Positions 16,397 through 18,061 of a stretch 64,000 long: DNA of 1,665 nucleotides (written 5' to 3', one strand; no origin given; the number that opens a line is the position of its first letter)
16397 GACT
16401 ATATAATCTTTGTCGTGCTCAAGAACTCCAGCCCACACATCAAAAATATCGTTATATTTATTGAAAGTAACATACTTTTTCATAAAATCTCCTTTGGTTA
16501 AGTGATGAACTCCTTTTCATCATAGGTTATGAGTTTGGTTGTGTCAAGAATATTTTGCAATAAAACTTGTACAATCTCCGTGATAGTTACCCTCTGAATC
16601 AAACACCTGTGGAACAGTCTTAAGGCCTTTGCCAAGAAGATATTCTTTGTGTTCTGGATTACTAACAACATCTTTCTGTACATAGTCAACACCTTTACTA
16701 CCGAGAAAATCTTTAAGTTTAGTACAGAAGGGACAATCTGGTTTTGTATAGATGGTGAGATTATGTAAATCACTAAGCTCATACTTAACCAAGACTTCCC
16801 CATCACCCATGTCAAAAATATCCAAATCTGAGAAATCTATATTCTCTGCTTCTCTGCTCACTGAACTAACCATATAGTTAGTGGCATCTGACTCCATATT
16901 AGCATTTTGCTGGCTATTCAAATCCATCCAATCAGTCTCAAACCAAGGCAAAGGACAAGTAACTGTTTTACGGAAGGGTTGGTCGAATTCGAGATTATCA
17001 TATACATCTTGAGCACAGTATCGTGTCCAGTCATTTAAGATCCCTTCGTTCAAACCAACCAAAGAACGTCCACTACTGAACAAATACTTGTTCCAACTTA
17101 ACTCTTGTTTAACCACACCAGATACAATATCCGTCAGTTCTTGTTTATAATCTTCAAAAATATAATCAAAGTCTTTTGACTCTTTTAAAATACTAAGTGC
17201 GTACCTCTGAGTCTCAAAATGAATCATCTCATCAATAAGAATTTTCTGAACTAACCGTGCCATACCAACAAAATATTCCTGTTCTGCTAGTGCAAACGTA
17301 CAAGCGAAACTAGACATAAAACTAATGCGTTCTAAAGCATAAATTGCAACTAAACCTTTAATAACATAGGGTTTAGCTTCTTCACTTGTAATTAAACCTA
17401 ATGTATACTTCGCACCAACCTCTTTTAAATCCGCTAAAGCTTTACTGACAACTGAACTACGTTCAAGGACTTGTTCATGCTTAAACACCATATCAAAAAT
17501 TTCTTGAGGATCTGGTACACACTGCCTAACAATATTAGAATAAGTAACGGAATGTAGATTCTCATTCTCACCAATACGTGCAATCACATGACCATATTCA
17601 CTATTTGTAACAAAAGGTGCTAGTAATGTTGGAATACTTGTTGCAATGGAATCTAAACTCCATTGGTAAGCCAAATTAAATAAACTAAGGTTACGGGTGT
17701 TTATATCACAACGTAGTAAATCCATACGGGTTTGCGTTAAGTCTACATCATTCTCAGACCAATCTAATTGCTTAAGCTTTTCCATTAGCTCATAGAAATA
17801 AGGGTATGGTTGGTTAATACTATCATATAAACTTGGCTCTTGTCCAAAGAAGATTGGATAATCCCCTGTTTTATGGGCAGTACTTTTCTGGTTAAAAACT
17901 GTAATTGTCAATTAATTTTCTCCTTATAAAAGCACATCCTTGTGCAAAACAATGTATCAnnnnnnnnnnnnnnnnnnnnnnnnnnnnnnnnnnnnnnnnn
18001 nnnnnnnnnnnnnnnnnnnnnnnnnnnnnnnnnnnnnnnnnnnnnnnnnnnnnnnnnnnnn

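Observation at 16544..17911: RNR small subunit with a fused C-terminal glutaredoxin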

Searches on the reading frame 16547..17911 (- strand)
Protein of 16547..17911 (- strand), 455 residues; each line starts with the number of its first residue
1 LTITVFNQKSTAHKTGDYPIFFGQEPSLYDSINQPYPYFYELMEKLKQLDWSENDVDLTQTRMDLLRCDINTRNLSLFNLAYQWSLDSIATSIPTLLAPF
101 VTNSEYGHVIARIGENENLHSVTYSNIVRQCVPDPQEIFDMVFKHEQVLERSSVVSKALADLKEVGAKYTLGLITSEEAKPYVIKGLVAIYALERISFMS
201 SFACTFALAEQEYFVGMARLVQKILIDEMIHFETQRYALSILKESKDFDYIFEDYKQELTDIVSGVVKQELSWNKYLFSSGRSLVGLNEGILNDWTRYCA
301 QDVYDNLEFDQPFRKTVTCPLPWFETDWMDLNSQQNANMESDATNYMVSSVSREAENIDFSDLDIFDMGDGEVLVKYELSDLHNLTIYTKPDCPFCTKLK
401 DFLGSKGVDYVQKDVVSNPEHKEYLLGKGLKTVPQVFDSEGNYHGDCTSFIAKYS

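Call 3: search_protein_families(library=pfam, proteins=[window:16547-17911:-], max_evalue=0.01)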
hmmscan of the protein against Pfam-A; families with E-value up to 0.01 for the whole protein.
window:16547-17911:- (455 aa): 3 families
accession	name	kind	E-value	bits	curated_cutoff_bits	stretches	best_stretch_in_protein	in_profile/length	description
PF00268.27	Ribonuc_red_sm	-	5e-32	111.8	33.6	1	35-318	8-279/281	Ribonucleotide reductase, small chain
PF00462.30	Glutaredoxin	-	4e-14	53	22.9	1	386-437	2-54/60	Glutaredoxin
PF05768.20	Glrx-like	-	0.003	18.3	26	0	385-435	2-52/77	Glutaredoxin-like domain (DUF836)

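Call 4: search_protein_families(library=ncbifam, proteins=[window:16547-17911:-], max_evalue=0.01)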
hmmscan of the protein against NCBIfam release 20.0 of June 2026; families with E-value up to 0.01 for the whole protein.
window:16547-17911:- (455 aa): 25 families
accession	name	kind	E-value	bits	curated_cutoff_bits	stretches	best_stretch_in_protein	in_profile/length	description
NF006576.0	PRK09101.1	equivalog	6.4e-54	183.2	346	1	1-364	1-375/376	class Ia ribonucleoside-diphosphate reductase subunit beta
NF007184.0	PRK09614.1-3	equivalog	2.9e-33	115.6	310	1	4-352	9-342/346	ribonucleotide-diphosphate reductase subunit beta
NF005550.0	PRK07209.1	equivalog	1.9e-18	66.5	309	1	72-347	109-375/383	ribonucleotide-diphosphate reductase subunit beta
NF007186.0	PRK09614.1-5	equivalog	3.2e-17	62.6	237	1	35-357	18-320/328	ribonucleotide-diphosphate reductase subunit beta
TIGR02196.1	GlrX_YruB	hypoth_equivalog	1e-10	41.9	88.55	1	385-436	2-54/74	glutaredoxin-like protein, YruB-family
TIGR02181.1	GRX_bact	equivalog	1.4e-10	41.3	90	1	386-437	2-55/80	glutaredoxin 3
NF041212.1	Uxx_star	subfamily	1.8e-10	40.9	66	1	386-438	2-56/70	Uxx-star family glutaredoxin-like (seleno)protein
NF007183.0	PRK09614.1-2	subfamily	4e-10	39.2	320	1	51-315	31-281/327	ribonucleotide-diphosphate reductase subunit beta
NF007923.0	PRK10638.1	equivalog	1.2e-09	38.1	129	1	384-449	3-68/83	glutaredoxin 3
TIGR04171.1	RNR_1b_NrdF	exception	1.4e-09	37.6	355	1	50-318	25-274/316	class 1b ribonucleoside-diphosphate reductase subunit beta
TIGR02194.1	GlrX_NrdH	subfamily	2.7e-08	33.9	85.75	1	386-439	2-55/72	glutaredoxin-like protein NrdH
TIGR02190.1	GlrX-dom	hypoth_equivalog_domain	5.1e-08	32.7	99.3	1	384-438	9-63/79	glutaredoxin-family domain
NF009398.0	PRK12759.1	equivalog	3.4e-07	29.6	649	0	193-352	247-401/410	bifunctional gluaredoxin/ribonucleoside-diphosphate reductase subunit beta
NF041211.1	gluta_UXX_star_2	equivalog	4.9e-07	29.6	100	1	386-426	2-44/71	UXX-star (seleno)protein family 2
TIGR02200.1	GlrX_actino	hypoth_equivalog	5.2e-06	26.8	89.5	1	385-442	2-61/77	mycoredoxin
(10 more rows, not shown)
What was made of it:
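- On N-terminal Grx::NrdB fusions (NCBIfam NF009398; Francisella/Facklamia type): NF009398 scores 29.6 bits against a cut-off of 649 (call 4).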

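Call 5: search_protein_families(library=phrogs, proteins=[window:16547-17911:-], max_evalue=0.001)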
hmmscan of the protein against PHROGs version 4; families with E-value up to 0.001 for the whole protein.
window:16547-17911:- (455 aa): 4 families
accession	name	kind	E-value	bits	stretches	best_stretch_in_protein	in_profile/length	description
phrog_86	-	DNA, RNA and nucleotide metabolism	2.4e-112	377.2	1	1-454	42-484/504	ribonucleoside diphosphate reductase small subunit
phrog_10582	-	DNA, RNA and nucleotide metabolism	1.9e-26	93.8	1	1-162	1-161/255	ribonucleotide reductase class Ia beta subunit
phrog_8368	-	DNA, RNA and nucleotide metabolism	1.2e-21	78.4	1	216-357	3-146/156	aerobic NDP reductase small subunit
phrog_22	-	DNA, RNA and nucleotide metabolism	5.2e-13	50.4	1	384-449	72-139/162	thioredoxin domain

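Call 7: search_dna_similar(query=window:16547-17911:-, collection=phages, mode=protein, max_rows=60, rows=spread)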
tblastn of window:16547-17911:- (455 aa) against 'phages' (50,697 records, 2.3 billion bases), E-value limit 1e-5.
Records with a match: 4413; places in all: 4423; records where one place covers at least 80% of the query: 1164.
Best place of each record, by identity: 60-80% 29; <60% 4384.
By first word of the organism name: Escherichia 1167; Vibrio 610; Salmonella 568; Klebsiella 459; Synechococcus 377; Shigella 118; Pseudomonas 92; Aeromonas 88; Campylobacter 80; Erwinia 76; and 66 more.
By host as written in the record: - 969; Escherichia coli 443; Klebsiella pneumoniae 154; Synechococcus 107; Escherichia coli O157:H7 65; Escherichia coli K-12 MG1655 61; Salmonella enterica 60; Salmonella enterica subsp. enterica serovar Enteritidis PT1 60; and 851 more.
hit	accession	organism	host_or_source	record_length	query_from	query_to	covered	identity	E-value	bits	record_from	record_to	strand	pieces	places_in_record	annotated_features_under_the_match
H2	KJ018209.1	Shewanella sp. phage 1/4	Baltic Sea ice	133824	3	455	100%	71.4%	0e+0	668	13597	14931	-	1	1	RnR beta subunit+NrdH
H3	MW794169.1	Vibrio phage ICP1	-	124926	5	455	99%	45.6%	5e-127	411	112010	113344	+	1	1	nrdB: ribonucleoside diphosphate reductase, beta chain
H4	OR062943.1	Escherichia phage 241Ecol014PP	Escherichia coli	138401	3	452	99%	38.5%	8e-87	295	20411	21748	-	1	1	ribonucleoside-diphosphate reductase small subunit | glutaredoxin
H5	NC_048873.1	Klebsiella phage KpS8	Klebsiella pneumoniae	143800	3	452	99%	38.0%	3e-91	308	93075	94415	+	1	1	ribonucleotide reductase of class Ia (aerobic), beta subunit | glutaredoxin 1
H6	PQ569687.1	Klebsiella phage vB_Kpn_K54_rec1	Klebsiella pneumoniae K23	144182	3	404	88%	36.6%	1e-82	283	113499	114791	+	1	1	ribonucleoside diphosphate reductase small subunit | virion structural protein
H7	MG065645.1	Campylobacter phage A145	Campylobacter jejuni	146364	3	360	79%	38.7%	4e-82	281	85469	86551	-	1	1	record has no annotation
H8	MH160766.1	Escherichia phage vB_EcoM-Ro121lw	Escherichia sp. STEC O121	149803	3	360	79%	38.1%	6e-81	278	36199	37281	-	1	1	ribonucleotide reductase beta subunit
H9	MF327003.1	Shigella phage Sf14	Shigella flexneri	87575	18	351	73%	37.1%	2e-63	228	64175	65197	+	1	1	ribonucleoside triphosphate reductase small subunit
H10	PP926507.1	Salmonella phage PMBT20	Salmonella enterica subsp. enterica ...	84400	18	351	73%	35.7%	3e-60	218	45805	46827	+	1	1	ribonucleotide reductase of class Ia (aerobic) beta subunit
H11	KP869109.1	Escherichia coli O157 typing phage 11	Escherichia coli O157:H7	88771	18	351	73%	35.7%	3e-60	218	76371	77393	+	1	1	nrdB: ribonucleoside-diphosphate reductase 1 subunit beta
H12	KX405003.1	Salmonella phage BPS15Q2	Salmonella enterica subsp. enterica ...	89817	18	351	73%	35.7%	5e-60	218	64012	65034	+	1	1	ribonucleoside triphosphate reductase beta subunit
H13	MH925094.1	Vibrio phage VspSw_1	Vibrio sp.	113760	3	352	77%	32.8%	5e-45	174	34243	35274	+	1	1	ribonucleotide-diphosphate reductase subunit beta | hypothetical protein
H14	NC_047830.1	Escherichia phage ST32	Escherichia coli H21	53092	1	356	78%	31.2%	2e-41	163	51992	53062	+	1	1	ribonucleoside diphosphate reductase small subunit | endolysin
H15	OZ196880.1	Vibrio phage 234P6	Seawater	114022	4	377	82%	29.4%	6e-41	162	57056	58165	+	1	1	ribonucleoside diphosphate reductase small subuni t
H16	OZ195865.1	Vibrio phage D261b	Seawater and oysters mix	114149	4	377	82%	29.4%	6e-41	162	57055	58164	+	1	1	ribonucleoside diphosphate reductase small subuni t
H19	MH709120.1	Salmonella phage SenASZ3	Salmonella enterica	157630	21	436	91%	25.9%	8e-31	132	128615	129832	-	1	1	NrdB | glutaredoxin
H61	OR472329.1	Vibrio phage vB_VibM_10AMN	Vibrio parahaemolyticus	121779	385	455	16%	46.5%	3e-7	59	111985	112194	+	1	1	hypothetical protein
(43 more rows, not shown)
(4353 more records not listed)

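Call 8: get_annotated_region(hit=H2, flank=6000)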
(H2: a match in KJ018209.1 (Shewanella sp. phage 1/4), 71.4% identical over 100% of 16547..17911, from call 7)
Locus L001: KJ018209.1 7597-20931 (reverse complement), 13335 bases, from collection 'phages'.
description: Shewanella sp. phage 1/4, complete genome.
organism: Shewanella sp. phage 1/4 (NCBI taxid 1458859)
taxonomy: Viruses; Duplodnaviria; Heunggongvirae; Uroviricota; Caudoviricetes
host: -; source: Baltic Sea ice; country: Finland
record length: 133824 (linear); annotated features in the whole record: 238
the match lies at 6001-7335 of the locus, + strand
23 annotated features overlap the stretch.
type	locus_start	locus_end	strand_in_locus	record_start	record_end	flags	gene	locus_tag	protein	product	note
CDS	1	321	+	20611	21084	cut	-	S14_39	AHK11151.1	hypothetical protein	-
CDS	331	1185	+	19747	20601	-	-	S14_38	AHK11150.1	thymidylate synthase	-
CDS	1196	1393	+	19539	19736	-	-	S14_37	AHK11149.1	hypothetical protein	-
CDS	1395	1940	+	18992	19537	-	-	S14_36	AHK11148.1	dihydrofolate reductase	-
CDS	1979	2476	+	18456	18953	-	-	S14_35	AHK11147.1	hypothetical protein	-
CDS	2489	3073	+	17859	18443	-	-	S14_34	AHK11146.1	DNA methyltransferase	-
CDS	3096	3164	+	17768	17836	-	-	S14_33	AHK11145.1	hypothetical protein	-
CDS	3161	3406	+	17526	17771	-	-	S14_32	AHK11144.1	hypothetical protein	-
CDS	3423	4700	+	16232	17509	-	-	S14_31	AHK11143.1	RnR alpha subunit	-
CDS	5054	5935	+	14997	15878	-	-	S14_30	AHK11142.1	RnR alpha subunit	-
CDS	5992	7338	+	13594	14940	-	-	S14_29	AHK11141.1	RnR beta subunit+NrdH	-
CDS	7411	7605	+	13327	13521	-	-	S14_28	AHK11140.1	hypothetical protein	-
CDS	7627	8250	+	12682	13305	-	-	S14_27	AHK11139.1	lysozyme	-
CDS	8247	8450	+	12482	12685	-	-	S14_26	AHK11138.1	hypothetical protein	-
CDS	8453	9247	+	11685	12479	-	-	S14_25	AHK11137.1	PhoH-like protein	-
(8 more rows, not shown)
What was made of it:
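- The closest named homologue is annotated 'RnR beta subunit+NrdH' (call 8).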

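Call 9: get_annotated_region(hit=H3, flank=5000)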
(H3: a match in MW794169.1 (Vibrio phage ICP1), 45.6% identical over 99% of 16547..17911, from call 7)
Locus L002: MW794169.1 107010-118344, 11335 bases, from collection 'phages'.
description: Vibrio phage ICP1 isolate 2017_Dha_X, complete genome.
organism: Vibrio phage ICP1 (NCBI taxid 979525)
taxonomy: Viruses; Duplodnaviria; Heunggongvirae; Uroviricota; Caudoviricetes; Mohonavirus; Mohonavirus ICP1
host: -; source: -; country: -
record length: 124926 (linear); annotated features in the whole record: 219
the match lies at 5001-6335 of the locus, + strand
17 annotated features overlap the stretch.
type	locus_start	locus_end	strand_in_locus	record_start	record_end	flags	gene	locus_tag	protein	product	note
CDS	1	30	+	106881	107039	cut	-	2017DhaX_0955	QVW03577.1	hypothetical protein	Previously called: GP197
CDS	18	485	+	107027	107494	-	-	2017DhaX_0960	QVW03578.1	hypothetical protein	Previously called: GP198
CDS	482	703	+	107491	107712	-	-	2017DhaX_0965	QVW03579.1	hypothetical protein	Previously called: GP199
CDS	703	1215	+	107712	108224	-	-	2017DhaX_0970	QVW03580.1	hypothetical protein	Previously called: GP200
CDS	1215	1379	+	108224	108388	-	-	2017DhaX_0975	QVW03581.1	hypothetical protein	Previously called: GP201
CDS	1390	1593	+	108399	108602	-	-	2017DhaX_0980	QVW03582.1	hypothetical protein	Previously called: GP202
CDS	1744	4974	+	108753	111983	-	nrdA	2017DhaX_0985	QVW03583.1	intein-containing ribonucleoside triphosphate reductase alpha chain precursor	Previously called: GP203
CDS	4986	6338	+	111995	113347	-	nrdB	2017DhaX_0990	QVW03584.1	ribonucleoside diphosphate reductase, beta chain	Previously called: GP204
CDS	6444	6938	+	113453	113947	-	-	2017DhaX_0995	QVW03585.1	hypothetical protein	Previously called: GP205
CDS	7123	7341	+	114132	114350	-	-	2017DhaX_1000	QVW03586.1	hypothetical protein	Previously called: GP206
CDS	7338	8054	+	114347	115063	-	-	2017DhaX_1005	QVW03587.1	putative baseplate hub subunit and tail lysozyme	Previously called: GP207; putative Gp5 baseplate hub subunit and tail lysozyme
CDS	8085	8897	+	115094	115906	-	-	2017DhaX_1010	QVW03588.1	PhoH family protein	Previously called: GP208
CDS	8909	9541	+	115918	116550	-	-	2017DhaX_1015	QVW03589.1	hypothetical protein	Previously called: GP209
CDS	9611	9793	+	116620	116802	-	-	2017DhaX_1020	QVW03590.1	hypothetical protein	Previously called: GP210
CDS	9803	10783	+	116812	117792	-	-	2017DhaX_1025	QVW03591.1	ATP-dependent protease subunit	Previously called: GP211; ClpP ATP-dependent protease subunit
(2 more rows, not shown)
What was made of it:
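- On Phage NrdB::Grx C-terminal fusions (catalogued 2018): 71% identity over 100% of the length to Shewanella phage 1/4 S14_29, and 45.6% over 99% to ICP1 NrdB (calls 7-9).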

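Call 10: get_annotated_region(hit=H4, flank=3000)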
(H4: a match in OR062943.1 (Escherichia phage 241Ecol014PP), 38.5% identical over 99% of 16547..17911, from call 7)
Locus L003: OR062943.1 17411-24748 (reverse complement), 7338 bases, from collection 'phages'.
description: Escherichia phage 241Ecol014PP, complete genome.
organism: Escherichia phage 241Ecol014PP (NCBI taxid 3070621)
taxonomy: Viruses; Duplodnaviria; Heunggongvirae; Uroviricota; Caudoviricetes; Vequintavirinae; Vequintavirus
host: Escherichia coli; source: -; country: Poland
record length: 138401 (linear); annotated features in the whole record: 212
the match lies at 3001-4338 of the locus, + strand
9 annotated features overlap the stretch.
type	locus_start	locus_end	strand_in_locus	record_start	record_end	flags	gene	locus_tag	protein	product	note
CDS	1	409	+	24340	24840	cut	-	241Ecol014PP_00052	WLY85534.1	hypothetical protein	-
CDS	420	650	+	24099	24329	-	-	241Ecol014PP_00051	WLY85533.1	hypothetical protein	-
CDS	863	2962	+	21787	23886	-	-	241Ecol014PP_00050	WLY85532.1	ribonucleoside-diphosphate reductase large subunit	-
CDS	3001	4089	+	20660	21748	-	-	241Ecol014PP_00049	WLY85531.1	ribonucleoside-diphosphate reductase small subunit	-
CDS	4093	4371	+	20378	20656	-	-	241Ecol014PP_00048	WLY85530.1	glutaredoxin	-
CDS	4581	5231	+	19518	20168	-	nrdD_3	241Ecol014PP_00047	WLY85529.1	anaerobic ribonucleoside-triphosphate reductase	-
CDS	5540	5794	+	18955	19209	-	nrdD_2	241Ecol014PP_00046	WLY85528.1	anaerobic ribonucleoside-triphosphate reductase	-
CDS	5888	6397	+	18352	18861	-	-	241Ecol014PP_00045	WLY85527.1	HNH homing endonuclease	-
CDS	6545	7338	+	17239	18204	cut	nrdD_1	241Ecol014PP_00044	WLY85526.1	anaerobic ribonucleoside-triphosphate reductase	-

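Call 16: find_homologous_proteins(query=window:16547-17911:-, max_evalue=1e-20)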
Query window:16547-17911:- (455 aa): 196 proteins with E <= 1e-20 among 4750 candidates; the best 120 are listed.
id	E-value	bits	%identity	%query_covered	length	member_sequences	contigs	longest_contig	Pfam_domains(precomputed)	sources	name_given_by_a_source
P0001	0.0e+0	1043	100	100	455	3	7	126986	PF00462.31,PF00268.28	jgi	jgi:ribonucleoside-diphosphate reductase beta chain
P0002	1.1e-213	728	69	100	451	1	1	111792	PF00462.31,PF00268.28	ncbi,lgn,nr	ncbi:hypothetical protein KUA24_144 [Vibrio phage HNL01]|nr:hypothetical protein KUA24_144 [Vibrio p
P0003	1.2e-212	725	70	99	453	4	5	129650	PF00462.31,PF00268.28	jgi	-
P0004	1.5e-212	724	70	100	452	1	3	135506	PF00462.31,PF00268.28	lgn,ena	-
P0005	3.1e-212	723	70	100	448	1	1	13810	PF00462.31,PF00268.28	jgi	jgi:ribonucleoside-diphosphate reductase beta chain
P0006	6.7e-210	716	71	100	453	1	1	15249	PF00462.31,PF00268.28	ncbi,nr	ncbi:MAG: response regulator SirA [bacterium]|nr:response regulator SirA [bacterium]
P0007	2.9e-209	714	70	100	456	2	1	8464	PF00462.31,PF00268.28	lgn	-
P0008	7.3e-209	712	69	100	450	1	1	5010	PF00462.31,PF00268.28,PF13417.13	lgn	-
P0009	1.5e-208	711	69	100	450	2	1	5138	PF00462.31,PF00268.28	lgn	-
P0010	3.0e-208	710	70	100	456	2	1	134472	PF00462.31,PF00268.28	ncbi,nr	ncbi:putative ribonucleoside-diphosphate reductase [Vibrio phage VPMCC14]|nr:putative ribonucleoside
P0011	3.2e-208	710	69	100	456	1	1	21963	PF00462.31,PF00268.28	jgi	-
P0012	6.2e-208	709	68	100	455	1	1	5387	PF00462.31,PF00268.28,PF13417.13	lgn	-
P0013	8.5e-208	709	69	100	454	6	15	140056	PF00462.31,PF00268.28,PF13417.13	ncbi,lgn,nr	ncbi:ribonucleoside diphosphate reductase small subuni t [Vibrio phage F99]|nr:putative ribonucleosi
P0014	7.4e-207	706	69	100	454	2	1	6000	PF00462.31,PF00268.28,PF13417.13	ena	-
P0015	6.2e-206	703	68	100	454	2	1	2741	PF00462.31,PF00268.28,PF13417.13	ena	-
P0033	9.9e-171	587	70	77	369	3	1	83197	PF00268.28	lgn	-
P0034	1.5e-167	576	70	79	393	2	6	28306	PF00268.28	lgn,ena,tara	tara:strand:+ start:3806 stop:4987 length:1182 start_codon:yes stop_codon:yes gene_type:complete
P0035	1.2e-166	573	70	79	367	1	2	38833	PF00268.28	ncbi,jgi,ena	-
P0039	3.9e-163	561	66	80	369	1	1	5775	PF00268.28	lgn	-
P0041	1.0e-160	554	66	79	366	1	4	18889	PF00268.28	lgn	-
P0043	2.8e-159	549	67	80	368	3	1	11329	PF00268.28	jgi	jgi:ribonucleoside-diphosphate reductase beta chain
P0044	7.0e-156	538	64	80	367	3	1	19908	PF00268.28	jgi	jgi:ribonucleoside-diphosphate reductase beta chain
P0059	4.5e-119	416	43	99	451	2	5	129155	PF00462.31,PF00268.28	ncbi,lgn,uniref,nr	ncbi:ribonucleoside diphosphate reductase subunit beta [Vibrio phage PWH3a-P1]|uniref:ribonucleoside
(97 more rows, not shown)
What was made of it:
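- Checked: A 100% identical 455-aa protein was called independently on a 126,986-bp JGI contig (P0001, call 16).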
